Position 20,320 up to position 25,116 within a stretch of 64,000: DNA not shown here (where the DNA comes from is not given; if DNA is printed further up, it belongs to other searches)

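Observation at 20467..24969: Complete four-step phosphorelay (H1-D1-H2-D2) plus an extra atypical receiver, fused in one polypeptide to apparently active GGDEF and EAL domains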

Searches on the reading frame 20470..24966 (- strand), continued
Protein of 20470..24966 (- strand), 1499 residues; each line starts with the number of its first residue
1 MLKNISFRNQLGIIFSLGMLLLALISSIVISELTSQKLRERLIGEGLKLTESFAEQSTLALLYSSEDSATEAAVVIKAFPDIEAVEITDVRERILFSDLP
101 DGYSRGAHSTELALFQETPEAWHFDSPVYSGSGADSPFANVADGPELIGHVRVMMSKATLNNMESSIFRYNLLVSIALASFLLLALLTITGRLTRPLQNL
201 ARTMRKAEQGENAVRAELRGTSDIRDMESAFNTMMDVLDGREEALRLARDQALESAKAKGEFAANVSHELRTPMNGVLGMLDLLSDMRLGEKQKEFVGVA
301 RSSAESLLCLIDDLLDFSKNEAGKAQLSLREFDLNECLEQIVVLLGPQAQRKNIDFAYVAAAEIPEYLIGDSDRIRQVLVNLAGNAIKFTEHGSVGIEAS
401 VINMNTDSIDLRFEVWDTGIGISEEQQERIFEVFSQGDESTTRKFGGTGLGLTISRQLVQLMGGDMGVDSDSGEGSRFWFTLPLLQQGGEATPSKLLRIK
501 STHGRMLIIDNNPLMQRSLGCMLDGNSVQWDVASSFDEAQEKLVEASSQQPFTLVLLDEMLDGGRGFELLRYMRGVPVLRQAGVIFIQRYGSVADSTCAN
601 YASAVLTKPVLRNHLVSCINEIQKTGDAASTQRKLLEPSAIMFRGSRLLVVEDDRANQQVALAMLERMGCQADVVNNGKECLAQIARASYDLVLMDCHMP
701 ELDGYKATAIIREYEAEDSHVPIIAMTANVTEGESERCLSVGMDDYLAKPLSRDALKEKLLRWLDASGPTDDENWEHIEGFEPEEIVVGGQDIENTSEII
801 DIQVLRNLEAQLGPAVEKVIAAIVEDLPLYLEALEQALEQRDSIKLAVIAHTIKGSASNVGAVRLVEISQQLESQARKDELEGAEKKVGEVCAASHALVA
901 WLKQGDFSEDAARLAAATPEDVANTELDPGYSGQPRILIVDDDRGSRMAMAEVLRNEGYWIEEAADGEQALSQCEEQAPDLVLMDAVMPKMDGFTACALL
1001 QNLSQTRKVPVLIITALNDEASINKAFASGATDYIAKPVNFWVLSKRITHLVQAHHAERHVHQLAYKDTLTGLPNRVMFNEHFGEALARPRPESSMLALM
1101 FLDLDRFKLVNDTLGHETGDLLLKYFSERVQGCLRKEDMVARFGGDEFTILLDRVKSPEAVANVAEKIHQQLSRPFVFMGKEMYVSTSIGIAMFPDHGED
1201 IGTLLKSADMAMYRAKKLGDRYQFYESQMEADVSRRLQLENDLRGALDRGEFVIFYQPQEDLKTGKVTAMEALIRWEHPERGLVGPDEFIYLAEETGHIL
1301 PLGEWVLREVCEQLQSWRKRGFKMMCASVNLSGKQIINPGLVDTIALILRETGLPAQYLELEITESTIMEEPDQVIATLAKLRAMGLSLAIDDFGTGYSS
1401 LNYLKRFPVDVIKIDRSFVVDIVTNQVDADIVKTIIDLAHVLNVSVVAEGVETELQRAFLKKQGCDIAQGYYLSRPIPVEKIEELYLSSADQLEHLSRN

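Call 11: list_cluster_members(proteins=[P0001, P0002, P0004, P0012, P0044, P0019, P0024, P0035, P0036, P0113])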
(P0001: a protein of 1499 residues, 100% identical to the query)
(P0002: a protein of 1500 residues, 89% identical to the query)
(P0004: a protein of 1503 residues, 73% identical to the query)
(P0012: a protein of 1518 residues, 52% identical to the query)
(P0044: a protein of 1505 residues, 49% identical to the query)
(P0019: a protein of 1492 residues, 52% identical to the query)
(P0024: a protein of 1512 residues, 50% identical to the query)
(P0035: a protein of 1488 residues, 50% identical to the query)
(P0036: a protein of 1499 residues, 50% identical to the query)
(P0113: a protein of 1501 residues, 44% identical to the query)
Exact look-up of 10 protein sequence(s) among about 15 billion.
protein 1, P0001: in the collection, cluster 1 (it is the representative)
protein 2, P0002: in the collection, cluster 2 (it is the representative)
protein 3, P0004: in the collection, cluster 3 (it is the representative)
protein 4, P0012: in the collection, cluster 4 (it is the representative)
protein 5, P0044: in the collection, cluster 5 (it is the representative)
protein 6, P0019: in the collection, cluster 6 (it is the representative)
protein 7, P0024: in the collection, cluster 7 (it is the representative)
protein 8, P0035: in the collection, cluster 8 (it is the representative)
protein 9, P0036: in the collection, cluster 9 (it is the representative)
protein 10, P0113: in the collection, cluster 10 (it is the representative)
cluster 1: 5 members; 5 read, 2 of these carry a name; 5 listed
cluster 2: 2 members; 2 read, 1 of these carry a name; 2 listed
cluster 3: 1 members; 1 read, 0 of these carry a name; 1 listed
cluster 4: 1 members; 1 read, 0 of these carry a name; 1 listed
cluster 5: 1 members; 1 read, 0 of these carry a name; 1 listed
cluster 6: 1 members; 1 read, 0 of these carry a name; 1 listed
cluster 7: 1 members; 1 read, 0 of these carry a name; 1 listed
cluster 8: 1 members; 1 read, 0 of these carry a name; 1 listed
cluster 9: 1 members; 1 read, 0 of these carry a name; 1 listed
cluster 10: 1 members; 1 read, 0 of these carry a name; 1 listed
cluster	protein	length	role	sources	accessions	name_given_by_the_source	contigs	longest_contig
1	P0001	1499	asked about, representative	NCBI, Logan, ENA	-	-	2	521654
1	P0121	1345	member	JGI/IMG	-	diguanylate cyclase (GGDEF)-like protein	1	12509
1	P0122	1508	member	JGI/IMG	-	diguanylate cyclase (GGDEF)-like protein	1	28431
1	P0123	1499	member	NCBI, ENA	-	-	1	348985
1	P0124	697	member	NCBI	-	-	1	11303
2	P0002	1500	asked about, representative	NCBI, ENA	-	-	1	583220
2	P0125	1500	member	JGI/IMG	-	diguanylate cyclase (GGDEF)-like protein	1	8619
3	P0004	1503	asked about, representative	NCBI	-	-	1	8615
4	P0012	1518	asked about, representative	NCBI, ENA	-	-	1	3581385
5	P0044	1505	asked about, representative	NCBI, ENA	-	-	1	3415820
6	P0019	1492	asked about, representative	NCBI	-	-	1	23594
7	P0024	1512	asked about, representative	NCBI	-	-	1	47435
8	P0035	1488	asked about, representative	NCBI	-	-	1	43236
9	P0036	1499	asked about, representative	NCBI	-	-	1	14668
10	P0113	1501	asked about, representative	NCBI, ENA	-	-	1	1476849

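Call 16: find_related_loci(query=window:20470-24966:-, collection=genome_contigs, flank=10000)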
Query window:20470-24966:- (1499 aa) in genome_contigs; peptide patterns used: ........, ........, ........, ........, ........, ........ (x = any residue, [..] = any of these).
599 stretches matched a pattern (row limit reached: there are more); 580 encode a relative of the query (tblastn E <= 1e-3); the best 80 are kept; 80 distinct loci.
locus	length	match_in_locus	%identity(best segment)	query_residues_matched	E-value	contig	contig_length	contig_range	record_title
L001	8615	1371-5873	73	1-1497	0e+0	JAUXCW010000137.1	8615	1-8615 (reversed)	MAG: Gammaproteobacteria bacterium isolate CSMAG_2835 CSMAG_2835_k119_2038223_length_8615_cov_12.0000, whole genome shot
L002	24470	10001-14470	61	1-1490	0e+0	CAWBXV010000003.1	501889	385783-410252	MAG: uncultured Gammaproteobacteria bacterium isolate MFD09779.bin.1.73 genome assembly, contig: contig_27249, whole gen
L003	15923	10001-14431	52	1-1486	0e+0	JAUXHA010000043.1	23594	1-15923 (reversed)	MAG: Spongiibacteraceae bacterium isolate CSMAG_2943 CSMAG_2943_k119_1455798_length_23594_cov_9.0000, whole genome shotg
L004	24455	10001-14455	52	2-1487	0e+0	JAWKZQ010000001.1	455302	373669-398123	MAG: Pseudomonadales bacterium isolate AC1.3 AC1.3.fa-1, whole genome shotgun sequence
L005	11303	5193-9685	86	1-1497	0e+0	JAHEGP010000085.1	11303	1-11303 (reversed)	MAG: Cellvibrionales bacterium isolate Ww411 NODE_10051_length_11303_cov_3.278662, whole genome shotgun sequence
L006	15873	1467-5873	49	6-1485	0e+0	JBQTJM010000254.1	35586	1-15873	MAG: Gammaproteobacteria bacterium isolate SAR169 c_000000453629, whole genome shotgun sequence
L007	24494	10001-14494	89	1-1497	0e+0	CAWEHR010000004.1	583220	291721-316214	MAG: uncultured Gammaproteobacteria bacterium isolate MFD09779.bin.1.234 genome assembly, contig: contig_31171, whole ge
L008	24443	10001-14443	51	7-1491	0e+0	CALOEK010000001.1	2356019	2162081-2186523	MAG: uncultured Gammaproteobacteria bacterium isolate LOGT_bin.0192 genome assembly, contig: contig_14171, whole genome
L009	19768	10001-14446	46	1-1494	0e+0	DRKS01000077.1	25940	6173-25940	MAG TPA_asm: Sedimenticola sp. isolate HyVt-446 HyVt-446_k145_651956, whole genome shotgun sequence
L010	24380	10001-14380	46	7-1487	0e+0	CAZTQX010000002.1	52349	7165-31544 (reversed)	MAG TPA_asm: uncultured Gammaproteobacteria bacterium isolate binchicken_co253_25 genome assembly, contig: NODE_208_leng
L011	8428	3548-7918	44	3-1482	0e+0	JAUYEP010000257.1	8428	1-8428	MAG: Methylovulum sp. isolate C21_concoct.bin.119_sub C21_k141_257827, whole genome shotgun sequence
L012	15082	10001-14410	45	2-1485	0e+0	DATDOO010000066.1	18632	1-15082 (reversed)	MAG TPA_asm: Methylococcaceae bacterium isolate SMAG_U7896 k141_3698046, whole genome shotgun sequence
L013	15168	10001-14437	40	2-1488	0e+0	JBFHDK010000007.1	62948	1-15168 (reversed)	MAG: Porticoccaceae bacterium isolate Mix_sand07.2021.05.D.30 k141_2921208_length_62948_cov_12.3362, whole genome shotgu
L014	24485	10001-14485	52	2-1493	0e+0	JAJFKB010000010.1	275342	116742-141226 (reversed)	MAG: Gammaproteobacteria bacterium isolate OFTM196 OFTM196_9, whole genome shotgun sequence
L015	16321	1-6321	47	475-1493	0e+0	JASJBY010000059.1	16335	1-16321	MAG: Gammaproteobacteria bacterium isolate MO_133.B26 MO_133.c_1332, whole genome shotgun sequence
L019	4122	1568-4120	44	3-1052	0e+0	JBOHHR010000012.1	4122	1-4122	MAG: Gammaproteobacteria bacterium isolate M3-S_metawrap_bin.19 k127_1380869, whole genome shotgun sequence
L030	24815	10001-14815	32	4-1485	8e-142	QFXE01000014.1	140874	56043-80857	MAG: endosymbiont of Escarpia spicata isolate A1462 scaffold261079_len140874_cov108_read99_cluster25, whole genome shotg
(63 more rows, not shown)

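Call 34: search_protein_families(library=pfam, proteins=[P0018, P0038], max_evalue=0.01)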
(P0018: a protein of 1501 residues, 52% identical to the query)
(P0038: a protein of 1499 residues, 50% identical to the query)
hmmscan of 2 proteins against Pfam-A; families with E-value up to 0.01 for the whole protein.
P0018 (1501 aa): 10 families
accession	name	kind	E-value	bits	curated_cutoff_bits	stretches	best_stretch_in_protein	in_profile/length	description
PF00563.25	EAL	-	3.8e-76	256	31.3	1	1248-1483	2-236/236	EAL domain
PF00072.30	Response_reg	-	1.1e-71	238.5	30.2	3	946-1056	2-110/111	Response regulator receiver domain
PF00990.26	GGDEF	-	5.4e-48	163.2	23.8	1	1073-1227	1-159/161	Diguanylate cyclase, GGDEF domain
PF02518.31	HATPase_c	-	1.8e-31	109.3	26.4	1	386-499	1-108/111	Histidine kinase-, DNA gyrase B-, and HSP90-like ATPase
PF00512.31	HisKA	-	3.3e-22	78.7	26.9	1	275-339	2-66/66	His Kinase A (phospho-acceptor) domain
PF01627.28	Hpt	-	3.6e-17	62.8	24.6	1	826-905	2-81/84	Hpt domain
PF09984.15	sCache_4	-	1.7e-07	31.5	22.1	1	44-176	6-137/145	Single cache domain 4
PF00672.30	HAMP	-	8.6e-07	29.6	25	1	205-254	2-51/53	HAMP domain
PF23198.2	PDE8A_N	-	0.001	19.4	29.6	0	667-755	15-103/147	PDE8A-like, N-terminal domain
PF24896.1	Receiver_CRE1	-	0.0023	18.6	27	1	657-780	1-134/136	AHK4/CRE1/WOL first receiver domain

P0038 (1499 aa): 10 families
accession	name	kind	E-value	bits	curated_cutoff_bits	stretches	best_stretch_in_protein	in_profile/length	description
PF00072.30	Response_reg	-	7.8e-78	258.3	30.2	3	927-1038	1-110/111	Response regulator receiver domain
PF00563.25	EAL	-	2.2e-76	256.8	31.3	1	1231-1466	2-236/236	EAL domain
PF00990.26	GGDEF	-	2.8e-50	170.7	23.8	1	1055-1210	1-159/161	Diguanylate cyclase, GGDEF domain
PF02518.31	HATPase_c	-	1.1e-32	113.2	26.4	1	384-499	1-110/111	Histidine kinase-, DNA gyrase B-, and HSP90-like ATPase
PF00512.31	HisKA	-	2.6e-22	79.1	26.9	1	273-337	2-66/66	His Kinase A (phospho-acceptor) domain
PF01627.28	Hpt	-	2.4e-14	53.8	24.6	1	824-905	1-82/84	Hpt domain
PF23198.2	PDE8A_N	-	5.6e-09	36.5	29.6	1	680-752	29-102/147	PDE8A-like, N-terminal domain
PF09984.15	sCache_4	-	1.1e-05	25.7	22.1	1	46-174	8-137/145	Single cache domain 4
PF00672.30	HAMP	-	7e-05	23.5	25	1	203-253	2-52/53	HAMP domain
PF24896.1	Receiver_CRE1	-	0.0064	17.1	27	0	663-777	8-132/136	AHK4/CRE1/WOL first receiver domain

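Call 39: find_encoding_contigs(protein=P0038, flank=10000, max_places=2)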
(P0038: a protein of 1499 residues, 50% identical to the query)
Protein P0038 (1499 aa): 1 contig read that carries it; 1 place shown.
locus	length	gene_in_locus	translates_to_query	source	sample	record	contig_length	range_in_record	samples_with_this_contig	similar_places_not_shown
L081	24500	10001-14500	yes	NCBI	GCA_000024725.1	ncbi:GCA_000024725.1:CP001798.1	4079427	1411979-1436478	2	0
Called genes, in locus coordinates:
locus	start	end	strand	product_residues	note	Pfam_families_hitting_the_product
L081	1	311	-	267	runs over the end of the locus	PF08543:Phos_pyr_kin, PF00294:PfkB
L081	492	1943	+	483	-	PF02597:ThiS, PF00581:Rhodanese, PF00899:ThiF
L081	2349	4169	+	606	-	PF02776:TPP_enzyme_N, PF00205:TPP_enzyme_M, PF02775:TPP_enzyme_C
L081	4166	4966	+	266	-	-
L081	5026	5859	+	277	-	PF00285:Citrate_synt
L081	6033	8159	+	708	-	PF07715:Plug, PF00593:TonB_dep_Rec_b-barrel, PF14905:OMP_b-brl_3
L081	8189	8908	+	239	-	PF00106:adh_short, PF01370:Epimerase (weak), PF08659:KR, PF23441:SDR, PF13561:adh_short_C2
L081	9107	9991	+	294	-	PF04392:ABC_sub_bind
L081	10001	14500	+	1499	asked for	PF00512:HisKA, PF02518:HATPase_c, PF00072:Response_reg, PF00072:Response_reg, PF01627:Hpt, PF00072:Response_reg, PF00990:GGDEF, PF00563:EAL, +2 more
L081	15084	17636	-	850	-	PF12704:MacB_PCD, PF02687:FtsX, PF12704:MacB_PCD, PF02687:FtsX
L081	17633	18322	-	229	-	PF02463:SMC_N (faint), PF00005:ABC_tran, PF13304:AAA_21 (faint)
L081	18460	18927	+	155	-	PF00383:dCMP_cyt_deam_1, PF14437:MafB19-deam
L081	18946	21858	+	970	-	PF01565:FAD_binding_4, PF02913:FAD-oxidase_C, PF13183:Fer4_8, PF13534:Fer4_17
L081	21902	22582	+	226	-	PF02517:Rce1-like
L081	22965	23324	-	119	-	-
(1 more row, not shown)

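Call 40: find_encoding_contigs(protein=P0078, flank=10000, max_places=2)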
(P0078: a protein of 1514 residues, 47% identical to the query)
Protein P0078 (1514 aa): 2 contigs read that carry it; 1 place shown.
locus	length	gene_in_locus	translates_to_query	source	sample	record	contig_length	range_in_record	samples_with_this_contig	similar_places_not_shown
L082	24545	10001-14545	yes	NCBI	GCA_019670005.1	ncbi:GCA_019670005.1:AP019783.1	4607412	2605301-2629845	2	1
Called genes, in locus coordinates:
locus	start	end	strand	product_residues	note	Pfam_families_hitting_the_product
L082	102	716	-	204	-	PF00072:Response_reg, PF08281:Sigma70_r4_2 (weak), PF13936:HTH_38 (faint), PF00196:GerE, PF13384:HTH_23 (weak)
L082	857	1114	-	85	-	PF03692:CxxCxxCC (weak)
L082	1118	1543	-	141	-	PF01230:HIT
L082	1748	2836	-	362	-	PF02547:Queuosine_synth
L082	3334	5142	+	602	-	PF02776:TPP_enzyme_N, PF00205:TPP_enzyme_M, PF02775:TPP_enzyme_C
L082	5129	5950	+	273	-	-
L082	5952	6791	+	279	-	-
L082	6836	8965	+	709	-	PF07715:Plug, PF00593:TonB_dep_Rec_b-barrel, PF14905:OMP_b-brl_3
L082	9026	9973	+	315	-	PF04392:ABC_sub_bind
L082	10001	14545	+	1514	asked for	PF00512:HisKA, PF02518:HATPase_c, PF00072:Response_reg, PF00072:Response_reg, PF01627:Hpt, PF00072:Response_reg, PF00990:GGDEF, PF00563:EAL, +1 more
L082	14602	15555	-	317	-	PF27225:AF_1859_N, PF10040:CRISPR_Cas6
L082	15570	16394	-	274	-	PF03239:FTR1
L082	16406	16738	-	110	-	PF13473:Cupredoxin_1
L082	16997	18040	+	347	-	PF04055:Radical_SAM, PF13186:SPASM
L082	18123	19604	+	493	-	PF00479:G6PD_N, PF02781:G6PD_C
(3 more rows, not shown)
